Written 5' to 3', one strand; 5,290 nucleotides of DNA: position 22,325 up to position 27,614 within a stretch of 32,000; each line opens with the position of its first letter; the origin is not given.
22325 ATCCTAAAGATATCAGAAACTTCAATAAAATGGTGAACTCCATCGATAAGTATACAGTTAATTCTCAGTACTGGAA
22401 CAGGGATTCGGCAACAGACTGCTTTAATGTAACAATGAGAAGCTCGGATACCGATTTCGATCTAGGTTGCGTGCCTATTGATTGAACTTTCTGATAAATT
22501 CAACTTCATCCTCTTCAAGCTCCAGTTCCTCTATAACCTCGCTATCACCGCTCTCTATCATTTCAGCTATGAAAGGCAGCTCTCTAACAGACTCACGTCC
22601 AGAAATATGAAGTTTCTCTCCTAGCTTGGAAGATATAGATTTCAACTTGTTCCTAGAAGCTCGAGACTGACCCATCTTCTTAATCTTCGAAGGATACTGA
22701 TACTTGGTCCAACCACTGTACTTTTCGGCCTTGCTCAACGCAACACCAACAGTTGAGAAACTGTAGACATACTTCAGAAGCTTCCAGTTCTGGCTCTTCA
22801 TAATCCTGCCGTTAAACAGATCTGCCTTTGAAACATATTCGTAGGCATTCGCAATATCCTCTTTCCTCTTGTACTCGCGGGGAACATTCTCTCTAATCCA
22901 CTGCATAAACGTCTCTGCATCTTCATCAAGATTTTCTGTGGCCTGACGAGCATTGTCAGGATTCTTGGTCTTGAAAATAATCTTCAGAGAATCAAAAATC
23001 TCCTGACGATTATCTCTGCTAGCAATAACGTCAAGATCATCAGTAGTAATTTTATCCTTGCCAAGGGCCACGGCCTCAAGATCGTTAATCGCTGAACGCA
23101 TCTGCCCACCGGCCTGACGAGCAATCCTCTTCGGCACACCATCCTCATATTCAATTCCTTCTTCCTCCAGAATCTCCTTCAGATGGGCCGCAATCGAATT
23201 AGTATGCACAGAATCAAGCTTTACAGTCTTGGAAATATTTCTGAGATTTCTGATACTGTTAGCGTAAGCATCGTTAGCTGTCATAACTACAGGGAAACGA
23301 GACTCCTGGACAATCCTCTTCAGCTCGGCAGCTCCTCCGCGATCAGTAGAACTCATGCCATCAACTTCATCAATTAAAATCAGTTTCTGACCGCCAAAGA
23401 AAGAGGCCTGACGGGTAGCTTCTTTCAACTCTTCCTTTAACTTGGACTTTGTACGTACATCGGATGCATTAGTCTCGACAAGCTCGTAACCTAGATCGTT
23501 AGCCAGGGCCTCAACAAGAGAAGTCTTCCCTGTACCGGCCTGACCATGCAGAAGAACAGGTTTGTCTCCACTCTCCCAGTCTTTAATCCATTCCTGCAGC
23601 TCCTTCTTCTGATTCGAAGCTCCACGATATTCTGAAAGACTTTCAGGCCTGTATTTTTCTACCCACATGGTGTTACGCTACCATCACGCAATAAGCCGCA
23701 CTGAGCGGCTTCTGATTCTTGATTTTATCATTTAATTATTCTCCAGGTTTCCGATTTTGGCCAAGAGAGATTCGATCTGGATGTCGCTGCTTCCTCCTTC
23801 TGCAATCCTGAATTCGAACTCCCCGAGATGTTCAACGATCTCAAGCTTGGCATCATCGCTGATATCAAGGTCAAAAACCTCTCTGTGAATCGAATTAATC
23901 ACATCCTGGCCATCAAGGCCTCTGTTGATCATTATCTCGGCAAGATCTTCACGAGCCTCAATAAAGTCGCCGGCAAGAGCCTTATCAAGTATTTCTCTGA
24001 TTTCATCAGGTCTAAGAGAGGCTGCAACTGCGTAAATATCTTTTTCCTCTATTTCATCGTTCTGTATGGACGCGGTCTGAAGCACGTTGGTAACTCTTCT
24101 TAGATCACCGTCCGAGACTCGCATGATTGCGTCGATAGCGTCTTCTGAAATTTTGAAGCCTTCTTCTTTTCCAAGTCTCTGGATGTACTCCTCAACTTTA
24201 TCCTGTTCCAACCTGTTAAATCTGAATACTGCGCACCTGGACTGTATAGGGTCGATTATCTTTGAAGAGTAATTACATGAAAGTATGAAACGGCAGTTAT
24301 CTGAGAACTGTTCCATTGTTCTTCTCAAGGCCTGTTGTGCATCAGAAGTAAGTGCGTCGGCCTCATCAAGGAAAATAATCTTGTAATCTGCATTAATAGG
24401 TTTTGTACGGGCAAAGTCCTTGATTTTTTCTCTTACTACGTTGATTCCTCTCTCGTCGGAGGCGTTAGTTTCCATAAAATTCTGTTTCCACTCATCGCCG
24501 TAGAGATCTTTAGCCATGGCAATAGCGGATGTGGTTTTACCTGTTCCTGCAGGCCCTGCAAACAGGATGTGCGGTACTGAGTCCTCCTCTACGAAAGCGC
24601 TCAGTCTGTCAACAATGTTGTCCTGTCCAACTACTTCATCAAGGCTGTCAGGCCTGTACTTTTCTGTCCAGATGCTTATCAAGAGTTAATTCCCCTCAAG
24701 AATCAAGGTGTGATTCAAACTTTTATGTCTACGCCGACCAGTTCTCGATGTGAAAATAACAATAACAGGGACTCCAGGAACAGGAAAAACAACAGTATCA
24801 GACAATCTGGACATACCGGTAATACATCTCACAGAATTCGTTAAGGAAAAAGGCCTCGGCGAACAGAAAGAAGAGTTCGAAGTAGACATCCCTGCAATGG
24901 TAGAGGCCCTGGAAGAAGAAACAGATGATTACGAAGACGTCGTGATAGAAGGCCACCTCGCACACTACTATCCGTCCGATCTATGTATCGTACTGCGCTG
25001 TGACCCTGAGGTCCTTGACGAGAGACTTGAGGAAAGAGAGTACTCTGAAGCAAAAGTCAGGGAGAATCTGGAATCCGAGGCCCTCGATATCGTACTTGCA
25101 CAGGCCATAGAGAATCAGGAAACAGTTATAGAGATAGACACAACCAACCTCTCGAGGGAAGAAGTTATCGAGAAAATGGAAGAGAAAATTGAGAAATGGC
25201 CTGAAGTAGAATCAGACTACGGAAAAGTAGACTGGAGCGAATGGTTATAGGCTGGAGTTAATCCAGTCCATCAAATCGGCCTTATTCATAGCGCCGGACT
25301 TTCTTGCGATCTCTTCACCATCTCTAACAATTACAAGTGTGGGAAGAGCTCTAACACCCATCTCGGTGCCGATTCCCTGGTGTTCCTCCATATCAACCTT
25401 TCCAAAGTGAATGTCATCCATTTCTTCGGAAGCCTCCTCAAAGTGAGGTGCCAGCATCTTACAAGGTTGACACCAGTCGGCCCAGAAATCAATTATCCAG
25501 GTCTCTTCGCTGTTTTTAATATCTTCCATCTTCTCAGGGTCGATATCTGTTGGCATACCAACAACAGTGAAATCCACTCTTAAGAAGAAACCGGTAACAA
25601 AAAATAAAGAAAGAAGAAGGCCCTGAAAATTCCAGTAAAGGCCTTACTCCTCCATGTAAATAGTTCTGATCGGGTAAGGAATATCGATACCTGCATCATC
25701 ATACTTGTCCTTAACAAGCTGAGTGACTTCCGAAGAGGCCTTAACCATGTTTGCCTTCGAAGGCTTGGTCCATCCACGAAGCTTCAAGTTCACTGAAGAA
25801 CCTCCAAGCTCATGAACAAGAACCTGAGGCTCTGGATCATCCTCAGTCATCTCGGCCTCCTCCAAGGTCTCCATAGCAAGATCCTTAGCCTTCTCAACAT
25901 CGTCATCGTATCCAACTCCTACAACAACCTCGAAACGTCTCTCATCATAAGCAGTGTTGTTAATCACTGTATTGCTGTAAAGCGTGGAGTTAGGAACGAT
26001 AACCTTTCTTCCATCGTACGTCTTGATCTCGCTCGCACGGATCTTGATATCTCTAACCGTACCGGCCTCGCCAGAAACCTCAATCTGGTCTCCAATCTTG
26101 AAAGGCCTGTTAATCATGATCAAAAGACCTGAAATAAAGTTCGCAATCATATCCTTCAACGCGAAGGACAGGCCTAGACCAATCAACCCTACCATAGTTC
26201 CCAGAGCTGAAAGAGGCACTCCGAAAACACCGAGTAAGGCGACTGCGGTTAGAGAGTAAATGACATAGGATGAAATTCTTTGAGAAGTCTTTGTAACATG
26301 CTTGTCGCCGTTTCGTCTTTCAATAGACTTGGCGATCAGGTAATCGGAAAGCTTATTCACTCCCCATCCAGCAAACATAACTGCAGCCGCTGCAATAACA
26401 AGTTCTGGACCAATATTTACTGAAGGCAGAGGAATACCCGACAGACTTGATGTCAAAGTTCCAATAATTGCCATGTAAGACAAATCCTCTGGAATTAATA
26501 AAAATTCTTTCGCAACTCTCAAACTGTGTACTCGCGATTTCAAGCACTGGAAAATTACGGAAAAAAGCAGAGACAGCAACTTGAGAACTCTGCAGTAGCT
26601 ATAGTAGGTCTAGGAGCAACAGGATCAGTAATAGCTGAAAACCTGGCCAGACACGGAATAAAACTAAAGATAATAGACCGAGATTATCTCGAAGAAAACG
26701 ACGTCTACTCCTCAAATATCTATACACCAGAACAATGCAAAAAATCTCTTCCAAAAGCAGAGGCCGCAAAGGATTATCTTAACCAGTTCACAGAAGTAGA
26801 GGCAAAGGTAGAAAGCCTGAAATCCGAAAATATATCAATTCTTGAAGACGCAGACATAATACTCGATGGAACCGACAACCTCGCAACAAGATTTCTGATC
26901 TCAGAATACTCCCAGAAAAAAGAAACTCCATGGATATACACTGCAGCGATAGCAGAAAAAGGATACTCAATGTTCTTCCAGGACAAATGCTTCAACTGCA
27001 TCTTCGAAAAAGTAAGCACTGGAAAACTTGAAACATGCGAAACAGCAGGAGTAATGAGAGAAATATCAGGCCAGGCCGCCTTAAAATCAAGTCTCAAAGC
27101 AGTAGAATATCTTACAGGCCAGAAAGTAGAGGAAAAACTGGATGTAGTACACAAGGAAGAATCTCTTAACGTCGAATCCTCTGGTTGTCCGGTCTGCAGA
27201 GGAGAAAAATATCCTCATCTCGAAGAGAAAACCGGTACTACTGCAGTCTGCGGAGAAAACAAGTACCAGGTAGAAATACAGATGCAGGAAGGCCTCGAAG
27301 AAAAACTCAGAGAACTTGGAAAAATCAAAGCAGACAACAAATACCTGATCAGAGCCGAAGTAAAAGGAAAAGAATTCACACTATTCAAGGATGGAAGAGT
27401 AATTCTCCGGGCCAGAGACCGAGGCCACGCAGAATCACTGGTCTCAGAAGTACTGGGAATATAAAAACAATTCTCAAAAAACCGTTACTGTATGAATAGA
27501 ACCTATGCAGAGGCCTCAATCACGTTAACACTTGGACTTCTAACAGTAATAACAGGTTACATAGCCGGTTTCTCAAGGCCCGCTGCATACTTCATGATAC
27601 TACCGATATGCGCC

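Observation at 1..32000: AGGCCT (GGCC core) behaves as a highly iterated palindrome across genes, frames, strands and spacers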

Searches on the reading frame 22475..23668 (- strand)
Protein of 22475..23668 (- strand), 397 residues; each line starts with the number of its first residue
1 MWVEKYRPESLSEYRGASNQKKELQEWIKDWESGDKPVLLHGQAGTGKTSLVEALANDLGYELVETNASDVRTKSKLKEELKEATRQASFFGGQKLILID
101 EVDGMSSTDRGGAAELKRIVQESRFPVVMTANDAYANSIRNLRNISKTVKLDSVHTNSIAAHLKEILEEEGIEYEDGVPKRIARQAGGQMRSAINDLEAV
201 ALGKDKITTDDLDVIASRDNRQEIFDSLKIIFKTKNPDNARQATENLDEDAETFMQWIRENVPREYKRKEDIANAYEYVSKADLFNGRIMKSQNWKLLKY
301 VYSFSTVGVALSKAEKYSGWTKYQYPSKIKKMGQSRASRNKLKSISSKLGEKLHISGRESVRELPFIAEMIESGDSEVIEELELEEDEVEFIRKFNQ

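Call 5: search_protein_families(library=pfam, proteins=[window:22475-23668:-])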
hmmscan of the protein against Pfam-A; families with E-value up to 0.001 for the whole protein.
window:22475-23668:- (397 aa): 18 families
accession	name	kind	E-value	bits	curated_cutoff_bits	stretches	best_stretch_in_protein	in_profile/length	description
PF00004.35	AAA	-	2.9e-15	57.3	21.2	1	38-132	1-109/131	ATPase family associated with various cellular activities (AAA)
PF13401.12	AAA_22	-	9.1e-07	29.7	27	0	34-86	4-59/130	AAA domain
PF03215.21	Rad17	-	1.5e-06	28.7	23.8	1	2-91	9-102/186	Rad17 P-loop domain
PF05673.19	DUF815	-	1.6e-06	27.9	23.8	1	3-87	19-108/249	Protein of unknown function (DUF815)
PF05496.18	RuvB_N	-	2e-06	28.1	27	1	7-87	2-85/159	Holliday junction DNA helicase RuvB P-loop domain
PF22608.2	DNAX_ATPase_lid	-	2.7e-06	27.5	27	1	159-194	2-37/49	DNA polymerase III clamp loader subunit, ATPase lid domain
PF13191.12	AAA_16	-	4.1e-06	27.8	32.6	1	19-71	7-63/167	AAA ATPase domain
PF13173.12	AAA_14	-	9.8e-06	26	27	1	36-130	3-96/129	AAA domain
PF00910.28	RNA_helicase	-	1.1e-05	26.3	21.5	1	38-131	1-86/105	RNA helicase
PF21960.2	RCF1-5-like_lid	-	1.2e-05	25.6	27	1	163-202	3-43/43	RCF1/5-like, AAA+ ATPase lid domain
PF13604.12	AAA_30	-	2.7e-05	24.4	27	1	32-140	15-132/191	AAA domain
PF08519.17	RFC1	-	5.1e-05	23.8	23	1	279-350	1-70/158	Replication factor RFC1 C terminal domain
PF07728.20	AAA_5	-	5.1e-05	23.7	22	1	37-104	1-77/139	AAA domain (dynein-related subfamily)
PF06068.19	TIP49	-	0.00017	21.3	23.8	0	26-88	41-106/347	TIP49 P-loop domain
PF24883.2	NPHP3_N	-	0.00043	20.9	24.8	0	21-59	9-46/164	Nephrocystin 3, N-terminal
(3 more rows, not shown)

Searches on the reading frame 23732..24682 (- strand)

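Call 42: search_protein_families(library=pfam, proteins=[window:23732-24682:-], max_evalue=0.01)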
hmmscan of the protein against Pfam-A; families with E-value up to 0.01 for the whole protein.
window:23732-24682:- (316 aa): 22 families
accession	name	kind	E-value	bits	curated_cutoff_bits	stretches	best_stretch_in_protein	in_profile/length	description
PF08542.16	Rep_fac_C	-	9.2e-25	87.3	23.6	1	224-309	2-88/88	Replication factor C C-terminal domain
PF00004.35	AAA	-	8.8e-20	71.9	21.2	1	39-154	1-127/131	ATPase family associated with various cellular activities (AAA)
PF13177.12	DNA_pol3_delta2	-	4e-15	56.6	27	1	20-158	2-160/161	DNA polymerase III, delta subunit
PF05496.18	RuvB_N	-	2.4e-09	37.6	27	1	10-127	2-112/159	Holliday junction DNA helicase RuvB P-loop domain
PF25361.1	AAA_lid_RFC1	-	1.2e-07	31.5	34.9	1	171-213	12-54/59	RFC1-like, AAA+ ATPase lid domain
PF25199.1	nSTAND_NTPase5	-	4.1e-07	30.4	34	1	21-138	26-134/145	Novel STAND NTPase 5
PF13173.12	AAA_14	-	2.7e-06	27.8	27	1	39-136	5-97/129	AAA domain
PF16193.11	AAA_assoc_2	-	1.8e-05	25.4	34.3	1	174-218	3-41/81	AAA C-terminal domain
PF13191.12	AAA_16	-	2.1e-05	25.5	32.6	0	17-63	2-51/167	AAA ATPase domain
PF03215.21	Rad17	-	2.3e-05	24.9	23.8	1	4-73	8-81/186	Rad17 P-loop domain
PF21960.2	RCF1-5-like_lid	-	4.2e-05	23.9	27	1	170-205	6-42/43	RCF1/5-like, AAA+ ATPase lid domain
PF13479.12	AAA_24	-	0.00015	22.1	27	1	39-128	5-93/195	AAA domain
PF13401.12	AAA_22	-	0.0004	21.1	27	0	85-135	73-121/130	AAA domain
PF01078.27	Mg_chelatase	-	0.00043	20.2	20.3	0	36-74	22-59/207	Magnesium chelatase, subunit ChlI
PF06068.19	TIP49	-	0.00084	19.1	23.8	1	38-75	52-86/347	TIP49 P-loop domain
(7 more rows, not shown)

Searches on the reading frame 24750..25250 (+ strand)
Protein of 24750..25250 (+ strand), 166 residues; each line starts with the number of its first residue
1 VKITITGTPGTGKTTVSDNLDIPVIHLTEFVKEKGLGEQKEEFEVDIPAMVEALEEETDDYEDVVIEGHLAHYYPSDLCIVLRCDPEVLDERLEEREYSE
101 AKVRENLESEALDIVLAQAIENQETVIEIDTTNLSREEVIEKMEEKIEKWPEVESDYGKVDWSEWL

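Call 42: search_protein_families(library=pfam, proteins=[window:24750-25250:+], max_evalue=0.01)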
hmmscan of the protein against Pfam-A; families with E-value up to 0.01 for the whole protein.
window:24750-25250:+ (166 aa): 6 families
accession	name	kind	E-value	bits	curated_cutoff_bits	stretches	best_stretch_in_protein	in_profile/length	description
PF13238.12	AAA_18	-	1.3e-22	81.1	29.4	1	3-112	1-127/128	AAA domain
PF13207.12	AAA_17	-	4.6e-05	24.2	27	1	6-100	1-126/136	AAA domain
PF13671.12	AAA_33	-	8.1e-05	23.4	27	0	78-115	100-136/143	AAA domain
PF13479.12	AAA_24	-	0.00071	19.9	27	1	2-66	4-70/195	AAA domain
PF13521.12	AAA_28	-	0.0015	19.2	27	0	2-22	1-21/164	AAA domain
PF20720.3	nSTAND3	-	0.0079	16.3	27.2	0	3-26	20-43/155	Novel STAND NTPase 3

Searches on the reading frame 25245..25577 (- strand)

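Call 42: search_protein_families(library=pfam, proteins=[window:25245-25577:-], max_evalue=0.01)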
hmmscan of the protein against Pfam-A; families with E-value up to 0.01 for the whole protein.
window:25245-25577:- (110 aa): 7 families
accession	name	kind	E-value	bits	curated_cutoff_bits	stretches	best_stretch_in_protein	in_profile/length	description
PF00085.26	Thioredoxin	-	3.5e-27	94.9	23.5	1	18-107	12-102/103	Thioredoxin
PF13098.12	Thioredoxin_2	-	2.3e-08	34.8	27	1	23-105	4-103/104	Thioredoxin-like domain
PF13905.12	Thioredoxin_8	-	6.1e-06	26.9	27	0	27-54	4-31/94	Thioredoxin-like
PF14595.12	Thioredoxin_9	-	0.00042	20.7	25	1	13-87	29-107/129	Thioredoxin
PF13192.12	Thioredoxin_3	-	0.0011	19.5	24.8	1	36-105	10-74/76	Thioredoxin domain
PF00578.27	AhpC-TSA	-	0.0022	18.3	26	1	13-55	16-57/124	AhpC/TSA family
PF04756.19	OST3_OST6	-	0.0026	17.7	27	1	36-91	46-109/294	OST3 / OST6 family, transporter family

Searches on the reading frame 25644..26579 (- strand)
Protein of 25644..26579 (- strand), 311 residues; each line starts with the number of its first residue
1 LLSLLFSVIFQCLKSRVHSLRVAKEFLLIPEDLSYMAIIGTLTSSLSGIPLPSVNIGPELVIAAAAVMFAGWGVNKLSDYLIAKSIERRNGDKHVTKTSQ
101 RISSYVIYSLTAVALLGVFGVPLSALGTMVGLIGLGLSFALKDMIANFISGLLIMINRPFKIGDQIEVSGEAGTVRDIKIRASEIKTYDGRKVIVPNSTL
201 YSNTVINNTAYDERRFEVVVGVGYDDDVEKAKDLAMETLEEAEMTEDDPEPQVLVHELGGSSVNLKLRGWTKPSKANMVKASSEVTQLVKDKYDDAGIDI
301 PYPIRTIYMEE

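Call 43: search_protein_families(library=pfam, proteins=[window:25644-26579:-], max_evalue=0.01)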
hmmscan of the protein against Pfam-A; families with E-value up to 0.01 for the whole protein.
window:25644-26579:- (311 aa): 3 families
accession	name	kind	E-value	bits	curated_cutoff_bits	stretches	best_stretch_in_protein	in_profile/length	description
PF00924.24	MS_channel_2nd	-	9.9e-22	77.3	20.2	1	143-208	1-66/68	Mechanosensitive ion channel, beta-domain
PF21082.3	MS_channel_3rd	-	1.1e-12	48.7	21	1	217-300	2-88/88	Mechanosensitive ion channel MscS, C-terminal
PF21088.3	MS_channel_1st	-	1.2e-05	25.7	23.1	1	102-142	2-42/42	Mechanosensitive ion channel, transmembrane helices 2/3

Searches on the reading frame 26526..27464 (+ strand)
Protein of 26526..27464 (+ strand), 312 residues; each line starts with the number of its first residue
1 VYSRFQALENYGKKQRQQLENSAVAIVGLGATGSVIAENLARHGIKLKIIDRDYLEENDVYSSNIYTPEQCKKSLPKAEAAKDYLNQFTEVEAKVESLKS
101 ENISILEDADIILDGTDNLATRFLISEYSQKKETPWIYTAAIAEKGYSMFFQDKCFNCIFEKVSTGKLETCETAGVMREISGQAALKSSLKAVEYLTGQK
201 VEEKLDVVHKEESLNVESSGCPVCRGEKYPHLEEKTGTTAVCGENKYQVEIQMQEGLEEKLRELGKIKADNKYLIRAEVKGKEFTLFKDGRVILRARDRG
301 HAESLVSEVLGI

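Call 43: search_protein_families(library=pfam, proteins=[window:26526-27464:+], max_evalue=0.01)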
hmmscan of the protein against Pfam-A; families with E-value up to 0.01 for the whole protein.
window:26526-27464:+ (312 aa): 12 families
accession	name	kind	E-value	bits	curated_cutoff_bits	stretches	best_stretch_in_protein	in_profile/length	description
PF00899.27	ThiF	-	3.7e-39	134.7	28.1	1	2-204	1-210/238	ThiF family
PF02558.23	ApbA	-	0.00025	21.2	22.2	1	24-80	1-57/150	Ketopantoate reductase PanE/ApbA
PF03446.21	NAD_binding_2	-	0.0003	21.3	21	1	24-116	2-93/161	NAD binding domain of 6-phosphogluconate dehydrogenase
PF02826.25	2-Hacid_dh_C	-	0.00032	20.6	25.1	1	12-71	27-85/178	D-isomer specific 2-hydroxyacid dehydrogenase, NAD binding domain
PF02737.24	3HCDH_N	-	0.00056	20.3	22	1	24-61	2-39/180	3-hydroxyacyl-CoA dehydrogenase, NAD binding domain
PF02254.24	TrkA_N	-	0.00062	20.5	23.8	0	24-54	1-31/116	TrkA-N domain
PF01488.26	Shikimate_DH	-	0.00093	19.7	24.3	1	13-56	4-48/138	Shikimate / quinate 5-dehydrogenase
PF01494.25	FAD_binding_3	-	0.0014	18.4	22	1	23-53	3-33/349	FAD binding domain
PF21799.2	MurD-like_N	-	0.0016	19.1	27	1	24-53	3-32/88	Mur ligase MurD-like, N-terminal domain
PF07992.20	Pyr_redox_2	-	0.0018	18.2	26.1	1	23-112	2-86/291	Pyridine nucleotide-disulphide oxidoreductase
PF01266.30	DAO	-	0.0041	17.1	27.9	0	24-58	2-38/353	FAD dependent oxidoreductase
PF03721.20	UDPG_MGDP_dh_N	-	0.0071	16.4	27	0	24-97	3-76/187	UDP-glucose/GDP-mannose dehydrogenase family, NAD binding domain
